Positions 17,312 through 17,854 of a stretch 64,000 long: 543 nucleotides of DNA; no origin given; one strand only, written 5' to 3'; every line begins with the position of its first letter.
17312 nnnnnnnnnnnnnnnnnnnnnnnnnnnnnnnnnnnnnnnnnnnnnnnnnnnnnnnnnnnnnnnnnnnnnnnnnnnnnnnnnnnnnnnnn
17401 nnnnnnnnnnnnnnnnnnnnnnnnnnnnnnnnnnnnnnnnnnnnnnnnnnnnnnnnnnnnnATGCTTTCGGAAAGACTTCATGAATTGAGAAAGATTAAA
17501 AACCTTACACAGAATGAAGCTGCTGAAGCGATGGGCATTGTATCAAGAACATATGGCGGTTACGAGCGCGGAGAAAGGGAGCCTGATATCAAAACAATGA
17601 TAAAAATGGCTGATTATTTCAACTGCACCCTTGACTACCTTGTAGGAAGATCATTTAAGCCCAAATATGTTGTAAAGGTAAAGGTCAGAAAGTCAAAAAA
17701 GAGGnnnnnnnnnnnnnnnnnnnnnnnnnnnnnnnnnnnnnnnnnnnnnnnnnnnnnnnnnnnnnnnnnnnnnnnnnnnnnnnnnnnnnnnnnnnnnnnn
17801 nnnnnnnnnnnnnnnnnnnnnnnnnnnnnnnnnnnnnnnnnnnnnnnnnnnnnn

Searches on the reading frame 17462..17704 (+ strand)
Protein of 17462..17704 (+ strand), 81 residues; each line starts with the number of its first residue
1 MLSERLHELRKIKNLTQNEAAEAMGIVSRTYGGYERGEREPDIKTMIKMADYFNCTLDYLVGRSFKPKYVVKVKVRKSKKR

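Call 51: search_protein_families(library=pfam, alignment_id=A4, max_evalue=0.001)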
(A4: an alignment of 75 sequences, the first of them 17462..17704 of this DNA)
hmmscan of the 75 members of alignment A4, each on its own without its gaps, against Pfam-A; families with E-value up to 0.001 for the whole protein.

A. member 1, window:17462-17704:+ (81 aa): 3 families
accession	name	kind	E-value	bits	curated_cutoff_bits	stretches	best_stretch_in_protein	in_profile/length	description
PF01381.28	HTH_3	-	8.6e-16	58.2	23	1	6-60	1-55/55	Helix-turn-helix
PF12844.13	HTH_19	-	2.1e-08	34.4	30.2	1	4-61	2-59/64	Helix-turn-helix domain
PF13560.12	HTH_31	-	5.3e-07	30.3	27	1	2-56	2-57/64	Helix-turn-helix domain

B. families by the number of members that match (of 75 scanned): 20 families
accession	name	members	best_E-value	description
PF00075.30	RNase_H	1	1.5e-44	RNase H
PF13306.12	LRR_5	1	1.4e-25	BspA type Leucine rich repeat region (6 copies)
PF19905.4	DUF6378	1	9.5e-23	Domain of unknown function (DUF6378)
PF14192.12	DUF4314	1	2.2e-22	Domain of unknown function (DUF4314)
PF18843.6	LPD28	1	1.2e-18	Large polyvalent protein associated domain 28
PF20194.3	DUF6557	1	2.9e-18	Family of unknown function (DUF6557)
PF01381.28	HTH_3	1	8.6e-16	Helix-turn-helix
PF13451.12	zf_Tbcl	1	8.6e-12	Probable treble clef domain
PF24203.1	Phage_ProQ_C_like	1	1.4e-08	Phage ProQ C-terminal-like domain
PF12844.13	HTH_19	1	2.1e-08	Helix-turn-helix domain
PF13597.11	NRDD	1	8.8e-08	Anaerobic ribonucleoside-triphosphate reductase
PF13560.12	HTH_31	1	5.3e-07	Helix-turn-helix domain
PF07553.16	Lipoprotein_Ltp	1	5.9e-07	Host cell surface-exposed lipoprotein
PF14354.12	Lar_restr_allev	1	1.2e-06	Restriction alleviation protein Lar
PF18406.6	DUF1281_C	1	1.5e-06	Ferredoxin-like domain in Api92-like protein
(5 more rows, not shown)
